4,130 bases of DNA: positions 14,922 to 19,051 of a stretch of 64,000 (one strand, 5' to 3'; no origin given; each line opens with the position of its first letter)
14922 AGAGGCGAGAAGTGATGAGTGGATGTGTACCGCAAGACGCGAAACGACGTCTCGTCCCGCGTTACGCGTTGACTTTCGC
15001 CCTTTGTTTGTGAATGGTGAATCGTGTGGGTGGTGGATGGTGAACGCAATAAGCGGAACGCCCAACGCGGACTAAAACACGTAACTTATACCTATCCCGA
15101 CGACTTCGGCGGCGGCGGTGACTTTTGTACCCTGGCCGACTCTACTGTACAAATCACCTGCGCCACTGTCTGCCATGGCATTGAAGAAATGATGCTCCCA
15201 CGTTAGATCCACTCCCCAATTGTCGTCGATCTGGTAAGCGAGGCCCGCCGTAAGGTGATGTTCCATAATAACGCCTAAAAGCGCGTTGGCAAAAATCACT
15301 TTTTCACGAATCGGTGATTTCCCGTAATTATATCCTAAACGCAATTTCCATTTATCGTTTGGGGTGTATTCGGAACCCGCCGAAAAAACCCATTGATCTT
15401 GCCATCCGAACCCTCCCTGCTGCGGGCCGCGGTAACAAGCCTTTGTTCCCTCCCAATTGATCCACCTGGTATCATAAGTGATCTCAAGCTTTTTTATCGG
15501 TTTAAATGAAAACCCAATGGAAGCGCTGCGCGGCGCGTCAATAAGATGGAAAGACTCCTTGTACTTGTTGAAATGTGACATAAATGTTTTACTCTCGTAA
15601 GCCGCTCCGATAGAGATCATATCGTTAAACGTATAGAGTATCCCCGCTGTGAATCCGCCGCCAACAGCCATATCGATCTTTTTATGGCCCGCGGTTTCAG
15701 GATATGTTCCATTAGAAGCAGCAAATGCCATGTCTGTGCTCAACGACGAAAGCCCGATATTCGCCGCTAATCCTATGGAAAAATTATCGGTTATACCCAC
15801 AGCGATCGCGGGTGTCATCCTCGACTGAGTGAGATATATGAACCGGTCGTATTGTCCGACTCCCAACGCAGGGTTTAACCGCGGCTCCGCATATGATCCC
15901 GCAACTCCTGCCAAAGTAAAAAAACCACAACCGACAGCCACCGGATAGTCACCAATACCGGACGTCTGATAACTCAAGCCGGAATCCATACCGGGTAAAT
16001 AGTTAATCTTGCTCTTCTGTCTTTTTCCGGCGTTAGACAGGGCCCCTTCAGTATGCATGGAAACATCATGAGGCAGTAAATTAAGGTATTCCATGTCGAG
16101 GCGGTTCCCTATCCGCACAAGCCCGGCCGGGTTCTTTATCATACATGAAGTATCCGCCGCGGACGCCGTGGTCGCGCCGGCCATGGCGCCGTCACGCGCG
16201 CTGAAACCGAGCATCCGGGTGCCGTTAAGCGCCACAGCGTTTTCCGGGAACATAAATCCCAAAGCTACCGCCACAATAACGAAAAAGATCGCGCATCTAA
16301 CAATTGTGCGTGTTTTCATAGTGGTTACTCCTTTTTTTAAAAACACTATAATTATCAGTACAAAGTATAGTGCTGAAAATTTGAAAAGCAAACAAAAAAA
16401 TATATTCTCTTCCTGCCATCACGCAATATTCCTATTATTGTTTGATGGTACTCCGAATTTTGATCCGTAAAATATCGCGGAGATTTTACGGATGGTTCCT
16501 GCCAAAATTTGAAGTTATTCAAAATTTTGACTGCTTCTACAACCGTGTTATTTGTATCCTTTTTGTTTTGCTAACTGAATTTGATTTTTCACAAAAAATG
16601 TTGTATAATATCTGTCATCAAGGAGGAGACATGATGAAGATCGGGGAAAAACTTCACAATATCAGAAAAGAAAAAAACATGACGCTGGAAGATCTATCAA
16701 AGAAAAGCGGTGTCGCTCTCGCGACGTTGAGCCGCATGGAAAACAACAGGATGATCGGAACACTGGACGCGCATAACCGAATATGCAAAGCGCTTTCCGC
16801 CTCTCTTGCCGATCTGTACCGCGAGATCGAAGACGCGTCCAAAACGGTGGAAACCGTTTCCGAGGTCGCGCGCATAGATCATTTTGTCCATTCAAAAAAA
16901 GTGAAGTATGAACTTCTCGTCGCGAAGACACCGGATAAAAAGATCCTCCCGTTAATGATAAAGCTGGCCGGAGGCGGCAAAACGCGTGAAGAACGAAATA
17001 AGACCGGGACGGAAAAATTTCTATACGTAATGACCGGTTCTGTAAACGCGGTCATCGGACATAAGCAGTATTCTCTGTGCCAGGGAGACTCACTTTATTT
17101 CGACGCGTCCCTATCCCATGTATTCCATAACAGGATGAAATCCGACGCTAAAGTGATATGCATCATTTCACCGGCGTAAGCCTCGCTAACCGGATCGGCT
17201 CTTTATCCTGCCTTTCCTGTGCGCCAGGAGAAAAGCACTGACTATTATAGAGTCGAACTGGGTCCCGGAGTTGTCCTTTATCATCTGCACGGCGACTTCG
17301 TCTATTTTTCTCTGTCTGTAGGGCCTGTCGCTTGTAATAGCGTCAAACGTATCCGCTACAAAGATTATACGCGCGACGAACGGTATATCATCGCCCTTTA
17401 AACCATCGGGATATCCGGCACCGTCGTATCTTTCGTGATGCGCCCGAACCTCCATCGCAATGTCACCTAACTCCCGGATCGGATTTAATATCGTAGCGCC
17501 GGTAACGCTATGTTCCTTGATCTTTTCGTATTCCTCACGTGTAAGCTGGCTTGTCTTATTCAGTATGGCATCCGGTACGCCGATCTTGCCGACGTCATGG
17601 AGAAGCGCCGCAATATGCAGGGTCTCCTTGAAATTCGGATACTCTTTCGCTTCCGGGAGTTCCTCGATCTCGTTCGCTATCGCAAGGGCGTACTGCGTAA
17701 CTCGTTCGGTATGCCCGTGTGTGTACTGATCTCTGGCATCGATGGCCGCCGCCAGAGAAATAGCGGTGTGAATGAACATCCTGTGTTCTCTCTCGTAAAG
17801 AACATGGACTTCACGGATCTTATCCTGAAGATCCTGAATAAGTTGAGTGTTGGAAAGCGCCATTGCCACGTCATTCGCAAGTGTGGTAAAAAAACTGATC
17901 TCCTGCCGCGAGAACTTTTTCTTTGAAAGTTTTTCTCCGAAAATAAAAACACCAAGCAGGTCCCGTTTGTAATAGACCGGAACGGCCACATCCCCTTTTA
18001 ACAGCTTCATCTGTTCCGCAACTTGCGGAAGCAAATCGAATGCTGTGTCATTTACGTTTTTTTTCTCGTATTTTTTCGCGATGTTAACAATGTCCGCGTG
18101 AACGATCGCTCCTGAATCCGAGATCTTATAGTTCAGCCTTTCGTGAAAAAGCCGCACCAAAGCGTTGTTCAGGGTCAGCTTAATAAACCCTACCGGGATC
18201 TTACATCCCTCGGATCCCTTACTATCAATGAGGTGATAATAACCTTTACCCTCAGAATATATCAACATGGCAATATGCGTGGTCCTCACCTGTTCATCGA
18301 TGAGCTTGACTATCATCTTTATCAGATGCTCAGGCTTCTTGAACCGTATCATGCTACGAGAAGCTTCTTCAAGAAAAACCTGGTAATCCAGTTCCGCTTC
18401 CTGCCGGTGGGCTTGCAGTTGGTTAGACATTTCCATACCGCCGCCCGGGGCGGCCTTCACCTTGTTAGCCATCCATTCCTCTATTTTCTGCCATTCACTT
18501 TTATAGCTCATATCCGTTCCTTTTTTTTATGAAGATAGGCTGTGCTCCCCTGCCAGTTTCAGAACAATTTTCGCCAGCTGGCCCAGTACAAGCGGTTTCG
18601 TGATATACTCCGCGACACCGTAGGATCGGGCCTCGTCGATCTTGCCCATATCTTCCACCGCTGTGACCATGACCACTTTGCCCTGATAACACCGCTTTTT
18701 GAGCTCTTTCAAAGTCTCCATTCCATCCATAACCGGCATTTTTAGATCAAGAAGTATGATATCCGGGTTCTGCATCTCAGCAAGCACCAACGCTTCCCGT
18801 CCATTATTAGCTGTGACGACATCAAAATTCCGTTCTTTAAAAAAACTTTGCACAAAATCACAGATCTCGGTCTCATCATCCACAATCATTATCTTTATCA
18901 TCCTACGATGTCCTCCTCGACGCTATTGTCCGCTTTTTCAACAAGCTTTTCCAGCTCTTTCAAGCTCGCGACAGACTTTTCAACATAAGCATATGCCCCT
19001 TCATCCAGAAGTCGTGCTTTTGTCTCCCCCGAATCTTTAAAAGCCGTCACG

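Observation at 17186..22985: Co-directional operon linking an AAR-like reductase and SRPBCC lipid-binding protein to a sensor kinase, two receivers and an HD-GYP phosphodiesterase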

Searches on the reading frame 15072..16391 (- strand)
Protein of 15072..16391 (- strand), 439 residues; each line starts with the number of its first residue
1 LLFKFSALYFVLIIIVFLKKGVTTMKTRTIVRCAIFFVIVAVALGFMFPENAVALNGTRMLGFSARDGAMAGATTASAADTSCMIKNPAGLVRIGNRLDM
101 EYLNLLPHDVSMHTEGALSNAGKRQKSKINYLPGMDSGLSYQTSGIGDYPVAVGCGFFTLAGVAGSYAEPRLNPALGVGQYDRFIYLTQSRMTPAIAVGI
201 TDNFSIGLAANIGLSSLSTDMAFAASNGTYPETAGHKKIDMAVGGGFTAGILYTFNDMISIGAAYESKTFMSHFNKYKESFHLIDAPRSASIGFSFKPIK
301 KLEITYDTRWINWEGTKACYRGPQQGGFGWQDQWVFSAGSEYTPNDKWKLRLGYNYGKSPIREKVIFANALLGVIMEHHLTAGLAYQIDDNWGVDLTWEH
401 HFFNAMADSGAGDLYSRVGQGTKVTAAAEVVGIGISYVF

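Call 3: search_protein_families(library=pfam, proteins=[window:15072-16391:-], max_evalue=0.01)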
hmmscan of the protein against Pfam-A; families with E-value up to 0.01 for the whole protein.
window:15072-16391:- (439 aa): 3 families
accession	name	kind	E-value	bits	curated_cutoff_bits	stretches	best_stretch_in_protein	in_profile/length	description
PF03349.22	Toluene_X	-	2.2e-21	76.3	29.7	1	64-439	19-421/421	Outer membrane protein transport protein (OMPP1/FadL/TodX)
PF10677.15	DUF2490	-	7.6e-06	26.2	29.8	1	330-358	33-61/186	Protein of unknown function (DUF2490)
PF13505.12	OMP_b-brl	-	0.00053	20.6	28.7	1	205-358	23-154/175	Outer membrane protein beta-barrel domain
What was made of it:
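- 15072..16319 (-): FadL/TodX-family outer-membrane channel for hydrophobic compounds, 415 aa. It is divergent from the XRE-cupin gene. Association with the module is possible but weaker. Pfam Toluene_X 2.2e-21 (call 3).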

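Call 4: search_protein_families(library=ncbifam, proteins=[window:15072-16391:-], max_evalue=0.01)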
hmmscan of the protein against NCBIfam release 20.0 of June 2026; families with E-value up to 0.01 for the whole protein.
window:15072-16391:- (439 aa): 5 families
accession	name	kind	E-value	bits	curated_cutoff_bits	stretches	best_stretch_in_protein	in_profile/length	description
NF033709.1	PorV_fam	subfamily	3.7e-11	43.2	90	2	199-404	119-312/326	PorV/PorQ family protein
NF053685.1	BamG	equivalog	2.1e-07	30.4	250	1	195-361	140-331/397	BamG family beta-barrel-assembly machinery protein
NF050080.1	pilus_FilD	exception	3.6e-07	28.8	970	1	329-400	430-499/549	putative pilus system OmpP1/FadL family transporter FilD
NF052325.1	PorVQ2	equivalog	0.0036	16.3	325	1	61-102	32-73/354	putative type IX sorting system protein PorV2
NF007988.0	PRK10716.1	equivalog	0.0091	14.7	585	0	329-395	334-398/435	long-chain fatty acid transporter FadL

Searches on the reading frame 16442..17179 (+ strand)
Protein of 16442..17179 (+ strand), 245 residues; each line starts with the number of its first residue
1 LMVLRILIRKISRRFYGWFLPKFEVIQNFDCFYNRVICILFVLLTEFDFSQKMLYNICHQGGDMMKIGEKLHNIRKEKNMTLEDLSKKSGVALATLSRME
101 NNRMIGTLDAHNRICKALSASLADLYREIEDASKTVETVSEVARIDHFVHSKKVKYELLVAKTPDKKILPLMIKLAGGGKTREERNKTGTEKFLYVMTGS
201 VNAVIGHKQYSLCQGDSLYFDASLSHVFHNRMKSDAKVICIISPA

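Call 3: search_protein_families(library=pfam, proteins=[window:16442-17179:+], max_evalue=0.01)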
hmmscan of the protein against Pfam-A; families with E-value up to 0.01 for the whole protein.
window:16442-17179:+ (245 aa): 6 families
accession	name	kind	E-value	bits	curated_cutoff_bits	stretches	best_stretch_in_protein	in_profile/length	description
PF13443.12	HTH_26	-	4.3e-10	40.1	22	1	70-126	1-58/63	Cro/C1-type HTH DNA-binding domain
PF07883.17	Cupin_2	-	3.7e-09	36.6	27.2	1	173-241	3-69/70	Cupin domain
PF01381.28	HTH_3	-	6.3e-08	33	23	1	72-110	2-40/55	Helix-turn-helix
PF13560.12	HTH_31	-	3e-05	24.7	27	1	67-124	2-60/64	Helix-turn-helix domain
PF12844.13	HTH_19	-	9.2e-05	22.7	30.2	1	68-109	1-43/64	Helix-turn-helix domain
PF13413.12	HTH_25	-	0.0024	18.1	24.6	1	71-103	2-34/62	Helix-turn-helix domain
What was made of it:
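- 16631..17179 (+): Convergent XRE-HTH plus cupin regulator, 182 aa. A conserved companion of the module. Pfam HTH_26 4e-10 and Cupin_2 4e-09 (call 3).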

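Call 4: search_protein_families(library=ncbifam, proteins=[window:16442-17179:+], max_evalue=0.01)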
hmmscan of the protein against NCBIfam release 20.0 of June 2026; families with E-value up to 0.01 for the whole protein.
window:16442-17179:+ (245 aa): 17 families
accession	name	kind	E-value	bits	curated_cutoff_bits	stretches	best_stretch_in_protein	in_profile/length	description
NF007408.0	PRK09943.1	equivalog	3.9e-13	49.4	211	1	65-244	6-182/185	HTH-type transcriptional regulator PuuR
NF041951.1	phage_RstR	subfamily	4.5e-09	36.5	80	1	65-150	1-86/108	RstR family transcriptional repressor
TIGR03214.2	ura-cupin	equivalog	9.6e-07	28.5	200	1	166-241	45-121/249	(S)-ureidoglycine aminohydrolase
NF007271.0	PRK09726.1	equivalog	4.1e-06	26.7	79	1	66-123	12-69/88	type II toxin-antitoxin system antitoxin HipB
NF047948.1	male_kill_WMK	equivalog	7.3e-06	25.6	300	1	65-149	4-88/300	WO male-killing family protein Wmk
NF006015.0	PRK08154.1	subfamily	1.7e-05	24.1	204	1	65-155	29-119/314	anaerobic benzoate catabolism transcriptional regulator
NF010465.0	PRK13890.1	equivalog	2.1e-05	24.6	96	1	73-133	12-71/121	conjugal transfer protein TrbA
TIGR00270.2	TIGR00270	equivalog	4.4e-05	23.3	110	1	69-143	78-156/159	multiprotein bridging factor aMBF1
NF041677.1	trans_regClgR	equivalog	4.7e-05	23.4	170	1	67-142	9-84/113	transcriptional regulator ClgR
TIGR03070.1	couple_hipB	subfamily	6.2e-05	22.9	71.65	1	66-121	2-57/58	type II toxin-antitoxin system Y4mF family antitoxin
NF003162.0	PRK04140.1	equivalog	7.4e-05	21.9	263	1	59-125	118-185/317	transcriptional regulator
NF041575.1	antitoxPezA_Strep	equivalog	0.00017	21.6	290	1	67-126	2-61/158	type II toxin-antitoxin system antitoxin PezA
NF041534.1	rodZ_Strepcoccus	equivalog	0.001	18.4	375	1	66-103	5-42/275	cytoskeleton protein RodZ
NF052239.1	antitox_spr1629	equivalog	0.0016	17.6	335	1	65-165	1-102/377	spr1629 family repressor/antitoxin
NF040771.1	AAH_UGLYAH2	exception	0.0032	16.7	350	1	175-236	70-131/267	bifunctional allantoicase/(S)-ureidoglycine aminohydrolase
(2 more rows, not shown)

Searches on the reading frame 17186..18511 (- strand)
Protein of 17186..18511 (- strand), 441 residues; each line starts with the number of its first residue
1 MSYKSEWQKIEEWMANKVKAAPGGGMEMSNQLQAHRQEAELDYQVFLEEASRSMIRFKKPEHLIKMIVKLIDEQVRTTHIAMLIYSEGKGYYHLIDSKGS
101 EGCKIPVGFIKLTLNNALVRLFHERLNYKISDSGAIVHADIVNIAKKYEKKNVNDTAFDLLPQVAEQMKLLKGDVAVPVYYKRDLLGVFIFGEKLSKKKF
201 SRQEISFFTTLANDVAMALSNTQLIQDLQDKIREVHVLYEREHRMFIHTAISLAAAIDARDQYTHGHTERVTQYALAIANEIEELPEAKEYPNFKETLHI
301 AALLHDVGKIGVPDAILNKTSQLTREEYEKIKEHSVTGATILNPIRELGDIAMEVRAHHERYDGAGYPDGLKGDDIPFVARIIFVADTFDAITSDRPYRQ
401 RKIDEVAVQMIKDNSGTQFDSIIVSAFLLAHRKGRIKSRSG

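Call 3: search_protein_families(library=pfam, proteins=[window:17186-18511:-], max_evalue=0.01)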
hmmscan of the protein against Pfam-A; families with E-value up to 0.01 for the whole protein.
window:17186-18511:- (441 aa): 7 families
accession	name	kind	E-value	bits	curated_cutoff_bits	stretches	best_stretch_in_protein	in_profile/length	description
PF13487.12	HD_5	-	2.1e-38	132.2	27.2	1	255-421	5-168/170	HD domain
PF01966.28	HD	-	2.3e-21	76.7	22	1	266-391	3-115/116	HD domain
PF08668.18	HDOD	-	5.8e-05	23.1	22.9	1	251-332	76-156/196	HDOD domain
PF13185.12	GAF_2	-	0.00013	22.6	28.6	1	170-219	87-135/136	GAF domain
PF01590.32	GAF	-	0.00054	20.9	22.4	1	138-219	61-133/133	GAF domain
PF13492.12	GAF_3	-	0.0012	19.7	27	1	175-221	84-129/129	GAF domain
PF21447.3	Ppx-GppA_III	-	0.002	18.4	27.3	1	266-308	18-60/177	Ppx/GppA phosphatase, domain III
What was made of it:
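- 17186..18511 (-): GAF-like N-terminal region plus an HD-GYP phosphodiesterase domain, 441 aa, with no receiver domain. Pfam HD_5 2.1e-38, HD 2.3e-21, and weak GAF hits (call 3).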

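Call 4: search_protein_families(library=ncbifam, proteins=[window:17186-18511:-], max_evalue=0.01)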
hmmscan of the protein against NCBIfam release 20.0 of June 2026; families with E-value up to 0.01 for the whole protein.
window:17186-18511:- (441 aa): 6 families
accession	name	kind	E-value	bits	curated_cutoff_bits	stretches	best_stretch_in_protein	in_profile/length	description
NF053512.1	nitric_RR_NosR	exception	1.2e-39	136.6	400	1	226-432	154-355/422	response regulator c-di-GMP phosphodiesterase, NosR family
NF008283.0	PRK11061.1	equivalog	4.1e-08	31.9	583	1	154-229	92-164/748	phosphoenolpyruvate--protein phosphotransferase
TIGR00277.1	HDIG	domain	6.8e-07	29.1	27.6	1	265-360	6-83/84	HDIG domain-containing metalloprotein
TIGR01596.1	cas3_HD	equivalog_domain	0.00015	21.9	43.45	1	267-341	4-75/178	CRISPR-associated endonuclease Cas3''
TIGR03401.1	cyanamide_fam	subfamily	0.00015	21.4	109.85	0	261-310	53-97/228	HD domain protein, cyanamide hydratase family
NF045665.1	NTPtran_DVU1551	equivalog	0.00079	18.5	315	1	226-309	180-259/359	DVU_1551 family NTP transferase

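Call 44: search_solved_structures(query=window:17186-18511:-, max_evalue=0.00001, show_alignments=1)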
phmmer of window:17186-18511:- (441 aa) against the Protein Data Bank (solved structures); distinct sequences matched with E-value up to 0.00001: 5.
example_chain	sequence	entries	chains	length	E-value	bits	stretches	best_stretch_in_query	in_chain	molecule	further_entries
5z7c_A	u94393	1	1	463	2e-36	129.1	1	253-426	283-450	3'3'-cGAMP-specific phosphodiesterase 3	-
4mcw_A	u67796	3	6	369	5.1e-32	114.6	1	175-428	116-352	Metal dependent phosphohydrolase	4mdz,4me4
4r8z_A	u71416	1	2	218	1.1e-24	90.4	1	252-429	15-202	Cyclic di-GMP phosphodiesterase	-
9rbz_A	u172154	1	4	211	3.8e-19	72.2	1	238-427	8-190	HD domain/sensory box protein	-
9rc0_A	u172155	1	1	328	6.9e-19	71.3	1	233-427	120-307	HD domain/sensory box protein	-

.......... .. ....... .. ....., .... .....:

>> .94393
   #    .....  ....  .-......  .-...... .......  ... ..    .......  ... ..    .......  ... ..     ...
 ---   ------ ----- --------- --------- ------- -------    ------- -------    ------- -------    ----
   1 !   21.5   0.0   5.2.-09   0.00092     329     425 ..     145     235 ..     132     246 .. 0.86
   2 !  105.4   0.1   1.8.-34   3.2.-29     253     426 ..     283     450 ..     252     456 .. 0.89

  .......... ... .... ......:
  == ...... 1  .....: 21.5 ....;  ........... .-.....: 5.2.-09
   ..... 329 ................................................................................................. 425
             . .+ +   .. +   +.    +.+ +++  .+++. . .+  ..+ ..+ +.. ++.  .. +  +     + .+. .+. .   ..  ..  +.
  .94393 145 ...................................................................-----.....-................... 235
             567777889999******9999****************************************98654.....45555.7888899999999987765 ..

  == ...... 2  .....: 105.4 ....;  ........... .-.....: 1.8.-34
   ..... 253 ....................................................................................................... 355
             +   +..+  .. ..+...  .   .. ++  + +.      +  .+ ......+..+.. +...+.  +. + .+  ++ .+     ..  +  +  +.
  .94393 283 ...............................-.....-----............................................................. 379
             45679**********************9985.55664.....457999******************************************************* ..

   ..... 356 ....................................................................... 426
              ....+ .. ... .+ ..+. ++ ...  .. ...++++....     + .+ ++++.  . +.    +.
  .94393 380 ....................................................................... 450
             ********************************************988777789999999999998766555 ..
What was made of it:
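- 17186..18511 (-): PDB hits: V-cGAP3 5Z7C 2e-36, PmGH 4MCW 5e-32, PA4781 4R8Z 1e-24 (call 44).
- On HD-GYP phosphodiesterases: Aligns to PmGH, PA4781 and V-cGAP3 (call 44). The best PDB hit is a 3'3'-cGAMP-specific enzyme and the next is a c-di-GMP enzyme (call 44).
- The best PDB match of the HD-GYP domain is a cGAMP-specific enzyme (call 44), so the nucleotide is uncertain.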

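Call 56: search_protein_families(library=padloc, proteins=[window:17186-18511:-], max_evalue=0.001)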
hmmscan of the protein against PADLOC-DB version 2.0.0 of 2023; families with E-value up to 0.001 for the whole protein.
window:17186-18511:- (441 aa): 4 families
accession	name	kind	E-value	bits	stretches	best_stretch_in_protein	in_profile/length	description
PDLC01254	Cas3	-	2.6e-07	29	1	261-380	6-104/164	CAS-I; effector_G3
PDLC01761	Cas3b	-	2.7e-05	21.1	1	265-362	15-108/705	-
PDLC00940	Cas3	-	4e-05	21.9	1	267-341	4-75/178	CRISPR-associated endonuclease Cas3-HD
PDLC01765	Cas3c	-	0.00016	18.8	1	255-361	15-94/612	-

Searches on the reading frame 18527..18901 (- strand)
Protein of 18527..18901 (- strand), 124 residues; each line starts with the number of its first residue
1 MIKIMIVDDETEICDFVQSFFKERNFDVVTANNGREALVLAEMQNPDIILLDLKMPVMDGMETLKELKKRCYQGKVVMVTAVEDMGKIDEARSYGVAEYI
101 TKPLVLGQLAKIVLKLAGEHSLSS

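Call 3: search_protein_families(library=pfam, proteins=[window:18527-18901:-], max_evalue=0.01)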
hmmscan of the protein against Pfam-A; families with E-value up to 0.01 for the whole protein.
window:18527-18901:- (124 aa): 1 family
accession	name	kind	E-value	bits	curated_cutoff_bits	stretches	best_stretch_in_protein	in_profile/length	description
PF00072.30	Response_reg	-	2.6e-27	95.6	30.2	1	4-113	1-110/111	Response regulator receiver domain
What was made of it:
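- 18527..18901 (-): Single-domain CheY-like receiver, 124 aa, with an intact phospho-acceptor site. Pfam Response_reg 2.6e-27 (call 3).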

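Call 4: search_protein_families(library=ncbifam, proteins=[window:18527-18901:-], max_evalue=0.01)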
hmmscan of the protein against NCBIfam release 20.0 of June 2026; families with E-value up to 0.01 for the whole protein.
window:18527-18901:- (124 aa): 102 families (the best 25 are shown)
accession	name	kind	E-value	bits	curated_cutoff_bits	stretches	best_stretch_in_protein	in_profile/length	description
NF052313.1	T9SS_RR_PorX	equivalog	1.5e-21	76.8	300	1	3-115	2-114/513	T9SS response regulator signal transducer PorX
NF008469.0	PRK11361.1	equivalog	1.8e-21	76.4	714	1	3-114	6-117/461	acetoacetate metabolism transcriptional regulator AtoC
NF007969.0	PRK10693.1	equivalog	2.6e-21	76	329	1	3-113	9-120/337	two-component system response regulator RssB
TIGR02875.1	spore_0_A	equivalog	3.4e-20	72.4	200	1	2-119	3-124/262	sporulation transcription factor Spo0A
NF040534.1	resp_reg_YycF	equivalog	5.9e-20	71.5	340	1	3-108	2-106/231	response regulator YycF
NF007135.0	PRK09581.1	equivalog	1e-18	67.4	474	1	2-105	3-108/457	PleD family two-component system response regulator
NF041367.1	CheY_Halo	equivalog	2.4e-18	66.6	200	1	4-104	1-101/114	chemotaxis protein CheY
NF033117.2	vanR_ACDEGLN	exception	7.2e-18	65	350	1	4-104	1-100/226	VanR-ABDEGLN family response regulator transcription factor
NF011874.0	PRK15347.1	equivalog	1e-17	63.5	852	1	2-118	691-810/921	two component system sensor kinase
NF045505.1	RR_RssB_Pseudo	equivalog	1.9e-17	63.4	700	1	2-104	6-108/394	two-component system response regulator RssB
TIGR02154.1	PhoB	equivalog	2.1e-17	63.2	296.2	1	3-109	4-112/226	phosphate regulon transcriptional regulator PhoB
NF012227.0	AdeR_RR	equivalog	3.2e-17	62.8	340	1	3-104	13-113/239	efflux system response regulator transcription factor AdeR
NF001965.0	PRK00742.1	subfamily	3.6e-17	62.6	293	1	2-104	4-109/357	chemotaxis-specific protein-glutamate methyltransferase CheB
NF040689.1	MtrAB_MtrA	equivalog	3.8e-17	62.4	300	1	4-109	1-105/219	MtrAB system response regulator MtrA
NF007935.0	PRK10651.1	equivalog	4.1e-17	62.1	250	1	3-113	8-120/216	two-component system response regulator NarL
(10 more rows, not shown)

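Call 56: search_protein_families(library=padloc, proteins=[window:18527-18901:-], max_evalue=0.001)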
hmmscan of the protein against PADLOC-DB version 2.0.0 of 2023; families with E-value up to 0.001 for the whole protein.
window:18527-18901:- (124 aa): 3 families
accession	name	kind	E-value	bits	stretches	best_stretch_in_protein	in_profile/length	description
PDLC04725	PDC-M60B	-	2.7e-07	28.6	1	2-75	4-79/158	-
PDLC00405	SduA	-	7.2e-07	27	1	3-61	8-66/323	DUF4263 domain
PDLC04055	PD-T4-6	-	0.00061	16.7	1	3-118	367-484/496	-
